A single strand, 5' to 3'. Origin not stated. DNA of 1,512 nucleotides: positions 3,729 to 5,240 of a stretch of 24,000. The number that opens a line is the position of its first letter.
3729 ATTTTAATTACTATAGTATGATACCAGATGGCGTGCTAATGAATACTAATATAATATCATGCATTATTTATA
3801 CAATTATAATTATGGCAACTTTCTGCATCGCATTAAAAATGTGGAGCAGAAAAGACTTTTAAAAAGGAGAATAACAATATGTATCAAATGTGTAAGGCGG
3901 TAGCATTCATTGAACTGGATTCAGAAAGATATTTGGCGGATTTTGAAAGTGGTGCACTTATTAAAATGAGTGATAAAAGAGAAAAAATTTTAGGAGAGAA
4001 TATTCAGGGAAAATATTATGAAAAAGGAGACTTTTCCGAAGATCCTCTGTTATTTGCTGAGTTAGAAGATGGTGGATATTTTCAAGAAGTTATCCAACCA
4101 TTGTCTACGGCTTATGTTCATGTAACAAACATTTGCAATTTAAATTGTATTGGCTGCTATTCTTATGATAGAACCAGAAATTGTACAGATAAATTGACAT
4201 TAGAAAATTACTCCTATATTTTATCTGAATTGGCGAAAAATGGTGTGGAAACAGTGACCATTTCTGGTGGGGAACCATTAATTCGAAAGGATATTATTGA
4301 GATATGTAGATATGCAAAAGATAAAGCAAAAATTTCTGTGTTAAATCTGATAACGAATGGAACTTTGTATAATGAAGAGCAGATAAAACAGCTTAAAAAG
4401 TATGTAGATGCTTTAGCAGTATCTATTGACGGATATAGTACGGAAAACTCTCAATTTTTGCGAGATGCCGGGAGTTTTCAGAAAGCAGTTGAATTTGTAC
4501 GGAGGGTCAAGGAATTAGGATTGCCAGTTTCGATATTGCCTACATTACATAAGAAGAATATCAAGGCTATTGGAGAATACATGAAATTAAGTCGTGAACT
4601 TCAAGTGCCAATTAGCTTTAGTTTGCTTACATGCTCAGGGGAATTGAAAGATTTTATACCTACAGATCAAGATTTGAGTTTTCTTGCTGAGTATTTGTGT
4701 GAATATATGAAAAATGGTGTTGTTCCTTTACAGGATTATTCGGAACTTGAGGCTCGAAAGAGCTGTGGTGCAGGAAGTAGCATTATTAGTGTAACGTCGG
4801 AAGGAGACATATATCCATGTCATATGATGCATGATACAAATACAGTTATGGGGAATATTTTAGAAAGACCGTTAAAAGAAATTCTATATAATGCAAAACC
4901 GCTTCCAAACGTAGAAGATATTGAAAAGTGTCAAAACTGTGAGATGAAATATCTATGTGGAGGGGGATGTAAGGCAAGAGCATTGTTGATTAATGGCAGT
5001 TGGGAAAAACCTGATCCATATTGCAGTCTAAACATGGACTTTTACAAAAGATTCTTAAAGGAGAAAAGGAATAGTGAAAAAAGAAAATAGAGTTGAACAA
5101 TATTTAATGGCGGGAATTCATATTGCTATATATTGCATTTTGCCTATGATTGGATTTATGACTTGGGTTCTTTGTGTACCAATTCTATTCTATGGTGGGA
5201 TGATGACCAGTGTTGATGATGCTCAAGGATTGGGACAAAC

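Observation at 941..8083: Radical SAM/SPASM RiPP operon with six tandem precursor genes that I cannot assign to a described class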

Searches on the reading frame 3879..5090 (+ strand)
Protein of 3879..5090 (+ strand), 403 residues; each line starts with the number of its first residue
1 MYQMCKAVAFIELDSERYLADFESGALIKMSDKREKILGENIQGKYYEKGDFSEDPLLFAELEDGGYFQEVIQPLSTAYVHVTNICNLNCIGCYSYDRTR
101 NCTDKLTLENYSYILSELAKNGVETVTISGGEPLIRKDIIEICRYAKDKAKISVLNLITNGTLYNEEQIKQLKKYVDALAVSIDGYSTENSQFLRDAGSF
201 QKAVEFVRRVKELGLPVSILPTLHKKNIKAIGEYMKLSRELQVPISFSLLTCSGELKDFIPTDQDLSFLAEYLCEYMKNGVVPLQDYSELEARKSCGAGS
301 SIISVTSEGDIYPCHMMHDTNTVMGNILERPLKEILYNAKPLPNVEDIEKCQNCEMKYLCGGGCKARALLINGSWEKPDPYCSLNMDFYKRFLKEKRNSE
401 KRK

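Call 3: search_protein_families(library=ncbifam, proteins=[window:3879-5090:+], max_evalue=0.01)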
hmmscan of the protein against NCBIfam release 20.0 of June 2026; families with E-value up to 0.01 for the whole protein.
window:3879-5090:+ (403 aa): 97 families (the best 25 are shown)
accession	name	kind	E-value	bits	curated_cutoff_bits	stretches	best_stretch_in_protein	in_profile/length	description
NF050035.1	rSAM_WgK_link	exception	5.7e-43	147.3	650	2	79-252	12-185/367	radical SAM/SPASM peptide maturase WgkB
TIGR04545.1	rSAM_ahbD_hemeb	equivalog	6.7e-39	134.3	500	2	81-243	5-167/339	heme b synthase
NF045574.1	sacti_mat_StsB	exception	1.4e-35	123.1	625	1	73-369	93-400/466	StsB family radical SAM/SPASM domain sactipeptide maturase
TIGR04051.1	rSAM_NirJ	equivalog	3e-35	121.8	515.45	2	83-244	9-169/354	heme d1 biosynthesis radical SAM protein NirJ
TIGR04546.1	rSAM_ahbC_deAc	equivalog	5e-35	121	650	2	81-263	44-226/390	12,18-didecarboxysiroheme deacetylase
TIGR02109.1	PQQ_syn_pqqE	equivalog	1.6e-34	119.4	381.35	1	78-394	9-341/358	pyrroloquinoline quinone biosynthesis protein PqqE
TIGR04054.1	rSAM_NirJ1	equivalog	2e-34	118.9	650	2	81-260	41-220/387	putative heme d1 biosynthesis radical SAM protein NirJ1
TIGR04055.1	rSAM_NirJ2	equivalog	2.7e-33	115.9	500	2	82-235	6-158/326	putative heme d1 biosynthesis radical SAM protein NirJ2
NF041298.1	rSAM_mat_DynA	equivalog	4e-33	114.9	450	2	79-258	4-194/356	dynobactin maturation radical SAM/SPASM protein DynA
TIGR04053.2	TIGR04053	equivalog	1e-32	113.8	395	2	80-244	12-179/366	TIGR04053 family radical SAM/SPASM domain-containing protein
TIGR04347.1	pseudo_SAM_Halo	equivalog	1.8e-32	113.1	525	2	80-241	42-202/390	TIGR04347 family pseudo-SAM/SPASM protein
TIGR04250.1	SCM_rSAM_ScmE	equivalog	4.3e-31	108.1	400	2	80-237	7-164/358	SynChlorMet cassette radical SAM/SPASM protein ScmE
TIGR04303.1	GeoRSP_rSAM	equivalog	7e-31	108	400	1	80-382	9-324/325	GeoRSP system radical SAM/SPASM protein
TIGR03962.1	mycofact_rSAM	equivalog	1.1e-30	107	265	1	81-383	17-332/339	mycofactocin radical SAM maturase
TIGR04163.1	rSAM_cobopep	equivalog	9.5e-30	103.7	375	2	75-265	63-264/428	peptide-modifying radical SAM enzyme CbpB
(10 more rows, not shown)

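Call 4: search_protein_families(library=pfam, proteins=[window:3879-5090:+], max_evalue=0.01)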
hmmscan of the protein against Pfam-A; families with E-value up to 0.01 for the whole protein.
window:3879-5090:+ (403 aa): 3 families
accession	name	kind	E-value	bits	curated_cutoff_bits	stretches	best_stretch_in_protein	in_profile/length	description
PF04055.27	Radical_SAM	-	1.1e-27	97.7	29.5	1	81-236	2-164/166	Radical SAM superfamily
PF13353.11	Fer4_12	-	2.7e-11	44.4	22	1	83-191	12-121/137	4Fe-4S single cluster domain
PF13186.11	SPASM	-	1.4e-08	35.4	21.5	1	296-354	1-66/67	Iron-sulfur cluster-binding domain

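Call 8: find_homologous_proteins(query=window:3879-5090:+, max_evalue=1e-20)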
Query window:3879-5090:+ (403 aa): 148 proteins with E <= 1e-20 among 7776 candidates; the best 120 are listed.
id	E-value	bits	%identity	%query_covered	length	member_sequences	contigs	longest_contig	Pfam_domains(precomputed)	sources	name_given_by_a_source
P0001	2.9e-268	907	99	100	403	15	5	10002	PF13186.12,PF04055.28,PF13353.12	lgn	-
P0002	8.5e-224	761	82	100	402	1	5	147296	PF13186.12,PF04055.28,PF13353.12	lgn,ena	-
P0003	6.0e-209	712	76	99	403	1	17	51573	PF13186.12,PF04055.28,PF13353.12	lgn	-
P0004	1.3e-179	615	67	98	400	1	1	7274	PF13186.12,PF04055.28,PF13353.12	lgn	-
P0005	2.7e-179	614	66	98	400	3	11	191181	PF13186.12,PF04055.28,PF13353.12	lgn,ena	-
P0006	7.7e-175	600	65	99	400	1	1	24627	PF13186.12,PF04055.28,PF13353.12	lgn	-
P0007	7.0e-173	593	63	98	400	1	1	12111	PF13186.12,PF04055.28,PF13353.12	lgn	-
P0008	6.5e-172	590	61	100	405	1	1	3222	PF13186.12,PF04055.28,PF13353.12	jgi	-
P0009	8.7e-172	590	64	98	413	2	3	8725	PF13186.12,PF04055.28,PF13353.12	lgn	-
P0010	3.4e-164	565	61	98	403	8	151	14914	PF13186.12,PF04055.28,PF13353.12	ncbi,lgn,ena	-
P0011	2.9e-161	555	59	99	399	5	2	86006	PF13186.12,PF04055.28,PF13353.12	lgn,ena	-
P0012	5.0e-160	551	59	99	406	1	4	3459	PF13186.12,PF04055.28,PF13353.12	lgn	-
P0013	5.3e-157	541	56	100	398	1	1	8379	PF13186.12,PF04055.28,PF13353.12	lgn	-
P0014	6.0e-157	541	58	98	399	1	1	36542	PF13186.12,PF04055.28,PF13353.12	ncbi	-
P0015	3.3e-156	538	57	98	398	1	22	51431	PF13186.12,PF04055.28,PF13353.12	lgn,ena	-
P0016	1.6e-155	536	58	98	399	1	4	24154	PF13186.12,PF04055.28,PF13353.12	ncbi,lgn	-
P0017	2.0e-154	532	56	98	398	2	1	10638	PF13186.12,PF04055.28,PF13353.12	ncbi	-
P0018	2.0e-152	526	57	98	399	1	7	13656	PF13186.12,PF04055.28,PF13353.12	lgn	-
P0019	1.7e-150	519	56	98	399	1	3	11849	PF13186.12,PF04055.28,PF13353.12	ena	-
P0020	7.2e-147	508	56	99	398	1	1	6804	PF13186.12,PF04055.28,PF13353.12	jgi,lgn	jgi:radical SAM protein with 4Fe4S-binding SPASM domain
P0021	1.6e-145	503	56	98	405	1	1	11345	PF13186.12,PF04055.28,PF13353.12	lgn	-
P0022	9.2e-114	399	46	98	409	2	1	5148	PF13186.12,PF04055.28,PF13353.12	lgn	-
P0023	1.1e-111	392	47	97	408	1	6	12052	PF13186.12,PF04055.28,PF13353.12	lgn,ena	-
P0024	2.3e-111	391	47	97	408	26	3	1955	PF13186.12,PF04055.28,PF13353.12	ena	-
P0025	2.5e-110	387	46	97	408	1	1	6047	PF13186.12,PF04055.28,PF13353.12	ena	-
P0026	4.8e-109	383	46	96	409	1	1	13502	PF13186.12,PF04055.28,PF13353.12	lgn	-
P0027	2.6e-108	381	45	98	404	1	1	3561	PF13186.12,PF04055.28,PF13353.12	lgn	-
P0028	1.1e-106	375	63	67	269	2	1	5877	PF13186.12,PF04055.28,PF13353.12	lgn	-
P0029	4.4e-103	363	45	98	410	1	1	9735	PF13186.12,PF04055.28,PF13353.12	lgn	-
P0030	3.0e-90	321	48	79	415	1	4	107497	PF13186.12,PF04055.28,PF13353.12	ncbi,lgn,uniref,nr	ncbi:radical SAM/SPASM domain-containing protein [Clostridium sp.]|uniref:radical SAM/SPASM domain-c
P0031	5.0e-88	314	48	79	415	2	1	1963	PF13186.12,PF04055.28,PF13353.12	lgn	-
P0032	9.2e-87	310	39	93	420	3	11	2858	PF13186.12,PF04055.28,PF13353.12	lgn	-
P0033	1.2e-86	309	41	92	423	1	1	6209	PF13186.12,PF04055.28,PF13353.12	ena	-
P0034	8.0e-86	307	46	79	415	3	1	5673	PF13186.12,PF04055.28,PF13353.12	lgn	-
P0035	3.9e-85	304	40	92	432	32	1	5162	PF13186.12,PF04055.28,PF13353.12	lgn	-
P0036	2.1e-83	299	39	94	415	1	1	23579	PF13186.12,PF04055.28,PF13353.12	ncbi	-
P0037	5.7e-83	297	40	93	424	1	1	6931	PF13186.12,PF04055.28,PF13353.12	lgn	-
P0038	2.8e-82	295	46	80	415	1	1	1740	PF13186.12,PF04055.28,PF13353.12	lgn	-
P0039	7.1e-82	294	41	92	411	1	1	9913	PF13186.12,PF04055.28,PF13353.12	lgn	-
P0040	1.4e-81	293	42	83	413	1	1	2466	PF13186.12,PF04055.28,PF13353.12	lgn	-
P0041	1.6e-80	289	41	91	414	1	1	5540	PF13186.12,PF04055.28,PF13353.12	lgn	-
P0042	9.9e-80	286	45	78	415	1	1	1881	PF13186.12,PF04055.28,PF13353.12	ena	-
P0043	1.0e-79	286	38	98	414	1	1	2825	PF13186.12,PF04055.28,PF13353.12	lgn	-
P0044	1.5e-79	286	45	80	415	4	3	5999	PF13186.12,PF04055.28,PF13353.12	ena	-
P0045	3.6e-79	285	39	96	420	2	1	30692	PF13186.12,PF04055.28,PF13353.12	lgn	-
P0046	4.6e-79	284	38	95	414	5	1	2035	PF13186.12,PF04055.28,PF13353.12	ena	-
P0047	1.6e-78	282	45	78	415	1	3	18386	PF13186.12,PF04055.28,PF13353.12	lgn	-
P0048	1.4e-77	279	46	78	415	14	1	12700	PF13186.12,PF04055.28,PF13353.12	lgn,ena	-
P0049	3.9e-77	278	43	78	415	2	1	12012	PF13186.12,PF04055.28,PF13353.12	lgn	-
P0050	7.2e-77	277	40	84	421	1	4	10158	PF13186.12,PF04055.28,PF13353.12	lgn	-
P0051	4.3e-76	275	38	97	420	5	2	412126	PF04055.28,PF13353.12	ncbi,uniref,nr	ncbi:radical SAM/SPASM domain-containing protein [Candidatus Galacturonibacter soehngenii]|uniref:Ra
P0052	5.2e-76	274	42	92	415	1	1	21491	PF13186.12,PF04055.28,PF13353.12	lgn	-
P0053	1.5e-75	273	43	82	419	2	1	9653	PF13186.12,PF04055.28,PF13353.12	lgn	-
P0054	1.8e-75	272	41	80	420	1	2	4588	PF13186.12,PF04055.28,PF13353.12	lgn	-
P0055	4.5e-75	271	37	97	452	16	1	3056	PF13186.12,PF04055.28,PF13353.12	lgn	-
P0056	8.8e-75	270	38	97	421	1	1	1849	PF13186.12,PF04055.28,PF13353.12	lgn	-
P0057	9.8e-75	270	37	92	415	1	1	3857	PF13186.12,PF04055.28,PF13353.12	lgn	-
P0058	1.4e-74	270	39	86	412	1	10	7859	PF13186.12,PF04055.28,PF13353.12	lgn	-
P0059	1.6e-74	269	38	94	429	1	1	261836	PF13186.12,PF04055.28,PF13353.12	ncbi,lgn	-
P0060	1.5e-73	266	41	82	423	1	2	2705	PF13186.12,PF04055.28,PF13353.12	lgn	-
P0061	4.6e-73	265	39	97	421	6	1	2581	PF04055.28,PF13353.12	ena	-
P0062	4.9e-73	264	36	95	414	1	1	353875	PF13186.12,PF04055.28,PF13353.12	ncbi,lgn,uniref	ncbi:radical SAM/SPASM domain-containing protein [Saccharibacillus sacchari]|uniref:Radical SAM prot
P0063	1.2e-72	263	39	96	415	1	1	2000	PF04055.28,PF13353.12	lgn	-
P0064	2.8e-72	262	42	80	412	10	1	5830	PF13186.12,PF04055.28,PF13353.12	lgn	-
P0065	4.4e-72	261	37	95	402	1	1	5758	PF04055.28,PF13353.12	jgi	-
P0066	4.8e-72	261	35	95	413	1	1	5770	PF13186.12,PF04055.28,PF13353.12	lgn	-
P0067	1.9e-71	259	37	99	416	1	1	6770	PF13186.12,PF04055.28,PF13353.12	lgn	-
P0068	2.9e-71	259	36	99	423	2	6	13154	PF13186.12,PF04055.28,PF13353.12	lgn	-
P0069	3.0e-71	259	34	99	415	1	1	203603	PF13186.12,PF04055.28,PF13353.12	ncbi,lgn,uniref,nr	ncbi:GTP 3',8-cyclase [Neobacillus rhizosphaerae]|uniref:GTP 3',8-cyclase n=1 Tax=Neobacillus rhizos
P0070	6.2e-71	258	39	83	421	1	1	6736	PF13186.12,PF04055.28,PF13353.12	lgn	-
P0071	8.3e-71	257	41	79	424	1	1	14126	PF13186.12,PF04055.28,PF13353.12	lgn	-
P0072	4.5e-70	255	40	83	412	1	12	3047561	PF13186.12,PF04055.28,PF13353.12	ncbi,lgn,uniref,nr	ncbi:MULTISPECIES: radical SAM/SPASM domain-containing protein [Mammaliicoccus]|uniref:Radical SAM p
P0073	4.5e-70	255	40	83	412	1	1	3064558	PF13186.12,PF04055.28,PF13353.12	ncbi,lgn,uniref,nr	ncbi:radical SAM/SPASM domain-containing protein [Mammaliicoccus sciuri]|uniref:radical SAM/SPASM do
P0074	4.9e-70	255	40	82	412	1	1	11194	PF13186.12,PF04055.28,PF13353.12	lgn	-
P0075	5.0e-70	255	39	91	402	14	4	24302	PF04055.28,PF13353.12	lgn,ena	-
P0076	1.9e-69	253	40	79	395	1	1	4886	PF13186.12,PF04055.28,PF13353.12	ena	-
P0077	6.5e-69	251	36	96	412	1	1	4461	PF13186.12,PF04055.28,PF13353.12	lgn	-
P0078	6.5e-68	248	40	79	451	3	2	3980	PF04055.28,PF13353.12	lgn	-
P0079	6.5e-68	248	39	82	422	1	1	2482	PF13186.12,PF04055.28,PF13353.12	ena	-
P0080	8.5e-68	247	36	96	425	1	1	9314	PF13186.12,PF04055.28,PF13353.12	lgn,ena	-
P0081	1.4e-67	246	37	87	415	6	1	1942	PF13186.12,PF04055.28,PF13353.12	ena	-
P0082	7.0e-67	244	36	93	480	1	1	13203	PF13186.12,PF04055.28,PF13353.12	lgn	-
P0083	1.2e-66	243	41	81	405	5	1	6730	PF13186.12,PF04055.28,PF13353.12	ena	-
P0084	2.0e-66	243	37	95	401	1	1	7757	PF13186.12,PF04055.28,PF13353.12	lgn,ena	-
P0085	5.5e-66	241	36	94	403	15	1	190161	PF13186.12,PF04055.28,PF13353.12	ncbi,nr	ncbi:MAG: radical SAM protein [Olsenella sp.]|nr:radical SAM protein [Olsenella sp.]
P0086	4.2e-65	238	38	85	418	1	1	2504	PF13186.12,PF04055.28,PF13353.12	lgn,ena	-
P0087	2.9e-64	236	36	85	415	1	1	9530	PF13186.12,PF04055.28,PF13353.12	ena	-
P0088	5.1e-64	235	39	79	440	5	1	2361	PF04055.28,PF13353.12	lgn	-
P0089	3.8e-63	232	35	87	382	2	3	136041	PF13186.12,PF04055.28,PF13353.12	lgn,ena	-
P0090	8.8e-61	224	41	76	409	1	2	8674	PF13186.12,PF04055.28,PF13353.12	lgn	-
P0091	1.4e-60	223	34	92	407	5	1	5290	PF13186.12,PF04055.28,PF13353.12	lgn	-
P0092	3.2e-60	222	38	83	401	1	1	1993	PF13186.12,PF04055.28,PF13353.12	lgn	-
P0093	4.5e-58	215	36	82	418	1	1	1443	PF04055.28,PF13353.12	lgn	-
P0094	6.3e-58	215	32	91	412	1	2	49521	PF13186.12,PF04055.28,PF13353.12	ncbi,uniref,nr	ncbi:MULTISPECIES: radical SAM/SPASM domain-containing protein [unclassified Fusibacter]|uniref:radi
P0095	5.5e-56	208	35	87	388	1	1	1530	PF04055.28,PF13353.12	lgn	-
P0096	1.1e-54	204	40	67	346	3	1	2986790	PF13186.12,PF04055.28,PF13353.12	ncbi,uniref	ncbi:radical SAM protein [Mammaliicoccus sciuri]|uniref:radical SAM protein n=1 Tax=Mammaliicoccus s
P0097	7.1e-46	175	42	50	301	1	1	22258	PF04055.28,PF13353.12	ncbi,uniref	ncbi:MAG: radical SAM protein [Intestinibaculum porci]|uniref:radical SAM protein n=1 Tax=Intestinib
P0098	3.5e-42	163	31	79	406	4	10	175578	PF04055.28,PF13353.12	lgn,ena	-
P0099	7.7e-40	155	33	80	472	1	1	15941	PF13186.12,PF04055.28,PF13353.12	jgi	-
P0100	1.2e-33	135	29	79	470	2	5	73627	PF13186.12,PF04055.28,PF13353.12,PF05402.19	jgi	jgi:radical SAM protein with 4Fe4S-binding SPASM domain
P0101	6.2e-32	129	27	73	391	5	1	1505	PF13186.12,PF04055.28,PF13353.12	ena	-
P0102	8.4e-32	129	29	76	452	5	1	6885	PF13186.12,PF04055.28,PF13353.12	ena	-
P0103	1.6e-30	124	30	77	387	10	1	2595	PF13186.12,PF04055.28,PF13353.12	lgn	-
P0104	1.2e-29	122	31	77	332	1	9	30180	PF13186.12,PF04055.28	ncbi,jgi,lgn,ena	-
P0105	1.8e-29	121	31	78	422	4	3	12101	PF13186.12,PF04055.28,PF13353.12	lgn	-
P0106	1.9e-29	121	28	76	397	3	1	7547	PF13186.12,PF04055.28,PF13353.12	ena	-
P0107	4.4e-29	120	31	70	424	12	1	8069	PF13186.12,PF04055.28,PF13353.12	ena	-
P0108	1.5e-27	115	30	75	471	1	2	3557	PF13186.12,PF04055.28,PF13353.12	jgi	jgi:radical SAM protein with 4Fe4S-binding SPASM domain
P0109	2.1e-27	114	28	92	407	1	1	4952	PF04055.28,PF13353.12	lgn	-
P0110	2.2e-27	114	27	76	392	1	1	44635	PF13186.12,PF04055.28,PF13353.12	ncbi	-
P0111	5.2e-27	113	29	74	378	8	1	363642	PF13186.12,PF04055.28,PF13353.12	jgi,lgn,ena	-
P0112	1.7e-26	111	30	83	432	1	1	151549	PF04055.28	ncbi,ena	-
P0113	2.6e-26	111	31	72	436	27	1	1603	PF04055.28,PF13353.12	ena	-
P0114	3.0e-26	110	29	77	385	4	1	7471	PF13186.12,PF04055.28,PF13353.12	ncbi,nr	ncbi:MAG: radical SAM protein, partial [Theionarchaea archaeon]|nr:radical SAM protein [Theionarchae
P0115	3.9e-26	110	30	84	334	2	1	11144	PF13186.12,PF04055.28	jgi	jgi:radical SAM protein with 4Fe4S-binding SPASM domain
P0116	4.1e-26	110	29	75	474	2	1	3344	PF13186.12,PF04055.28,PF13353.12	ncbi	-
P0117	1.2e-25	108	32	75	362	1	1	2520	PF13186.12,PF04055.28,PF13353.12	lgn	-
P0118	2.5e-25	107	28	80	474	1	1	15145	PF04055.28,PF13353.12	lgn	-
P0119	2.5e-25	107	29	72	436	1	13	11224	PF04055.28,PF13353.12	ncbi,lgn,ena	-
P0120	3.7e-25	107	26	72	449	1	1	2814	PF04055.28,PF13353.12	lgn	-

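Call 11: find_related_loci(query=A1, collection=genome_contigs, flank=8000)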
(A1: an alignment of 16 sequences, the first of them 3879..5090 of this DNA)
Query A1 (403 aa) in genome_contigs; peptide patterns used: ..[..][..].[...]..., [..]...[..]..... (x = any residue, [..] = any of these).
483 stretches matched a pattern; 455 encode a relative of the query (tblastn E <= 1e-3); the best 80 are kept; 80 distinct loci.
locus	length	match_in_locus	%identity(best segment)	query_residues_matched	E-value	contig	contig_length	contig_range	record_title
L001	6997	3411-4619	97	1-403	0e+0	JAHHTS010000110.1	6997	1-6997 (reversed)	MAG: Oscillospiraceae bacterium isolate MAG088 MAG088_110, whole genome shotgun sequence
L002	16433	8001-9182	58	1-395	3e-160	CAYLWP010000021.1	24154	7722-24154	MAG TPA_asm: uncultured Roseburia sp. isolate SRP350583_co1_572 genome assembly, contig: NODE_3518_length_24154_cov_14.7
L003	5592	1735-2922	47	2-393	1e-112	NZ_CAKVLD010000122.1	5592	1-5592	MAG: uncultured Clostridium sp. isolate REFINED_METABAT215_TOP10_CONTIGS_1500_ASSEMBLY_K77_MERGED__Nepal_MoBio_Fiber-Had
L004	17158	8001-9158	40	19-390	3e-90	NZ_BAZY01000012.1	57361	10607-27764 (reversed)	Thermoanaerobacter thermocopriae JCM 7501, whole genome shotgun sequence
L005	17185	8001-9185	39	19-398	2e-89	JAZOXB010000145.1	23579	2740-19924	MAG: Faecousia sp. isolate T1900045516_YK20190210.MAGScoT_cleanbin_000039 SGB_7613_k141_1875162, whole genome shotgun se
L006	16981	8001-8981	48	75-394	2e-87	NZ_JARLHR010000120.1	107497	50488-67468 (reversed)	MAG: Clostridium sp. isolate MAG_CA253 MetaCoAG_Bin_253_sub_Anoxic_k141_943969, whole genome shotgun sequence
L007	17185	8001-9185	39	6-390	2e-86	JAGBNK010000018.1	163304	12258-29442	MAG: Lachnospiraceae bacterium isolate RGIG9274 Water_deer_Rumen.Co__c354612, whole genome shotgun sequence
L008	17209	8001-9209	38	3-399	7e-84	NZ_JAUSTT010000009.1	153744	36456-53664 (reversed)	Bacillus chungangensis strain DSM 23837 Ga0480524_09, whole genome shotgun sequence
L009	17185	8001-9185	38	11-399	1e-83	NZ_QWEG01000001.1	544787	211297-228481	Neobacillus notoginsengisoli strain JCM 30743 NODE_1_length_544787_cov_55.6032, whole genome shotgun sequence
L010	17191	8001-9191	37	6-394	9e-83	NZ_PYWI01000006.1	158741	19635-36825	Lysinibacillus parviboronicapiens strain BAM-582 NODE_6_length_158741_cov_90.0725_ID_11, whole genome shotgun sequence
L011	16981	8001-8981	42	68-390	5e-82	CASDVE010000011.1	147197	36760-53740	uncultured Eubacteriales bacterium isolate A18_L2_319319_idba_bin.24 genome assembly, contig: A18_L2_319319_idba_bin.24.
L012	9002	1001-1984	42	75-398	2e-82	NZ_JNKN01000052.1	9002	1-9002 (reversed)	Kandleria vitulina DSM 20405 T513DRAFT_scaffold00048.48_C, whole genome shotgun sequence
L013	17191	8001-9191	38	2-390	1e-81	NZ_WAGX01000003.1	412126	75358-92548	Candidatus Galacturonibacter soehngenii isolate galUA 1601400003, whole genome shotgun sequence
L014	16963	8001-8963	44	75-390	1e-80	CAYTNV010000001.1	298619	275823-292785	MAG TPA_asm: uncultured Blautia sp. isolate SRP222994_co1_531 genome assembly, contig: NODE_5_length_298619_cov_56.98993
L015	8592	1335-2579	36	7-402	1e-79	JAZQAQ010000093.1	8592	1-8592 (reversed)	MAG: Eubacteriales bacterium isolate T1900044642_TS20190108.MAGScoT_cleanbin_000075 SGB_1288_k141_486311, whole genome s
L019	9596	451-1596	35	19-389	2e-78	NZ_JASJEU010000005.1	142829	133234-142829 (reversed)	Gordonibacter faecis strain KGMB12511 contig00005, whole genome shotgun sequence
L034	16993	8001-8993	42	73-399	1e-74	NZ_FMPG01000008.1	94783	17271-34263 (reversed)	Staphylococcus caeli strain 82B, whole genome shotgun sequence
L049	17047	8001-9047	36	55-392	8e-72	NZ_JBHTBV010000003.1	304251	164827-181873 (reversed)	Gordonibacter pamelaeae strain CCUG 55131 GCM70025281_32, whole genome shotgun sequence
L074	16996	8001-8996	36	75-403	8e-70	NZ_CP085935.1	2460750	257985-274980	Collinsella stercoris DSM 13279 strain FDAARGOS_1572 chromosome, complete genome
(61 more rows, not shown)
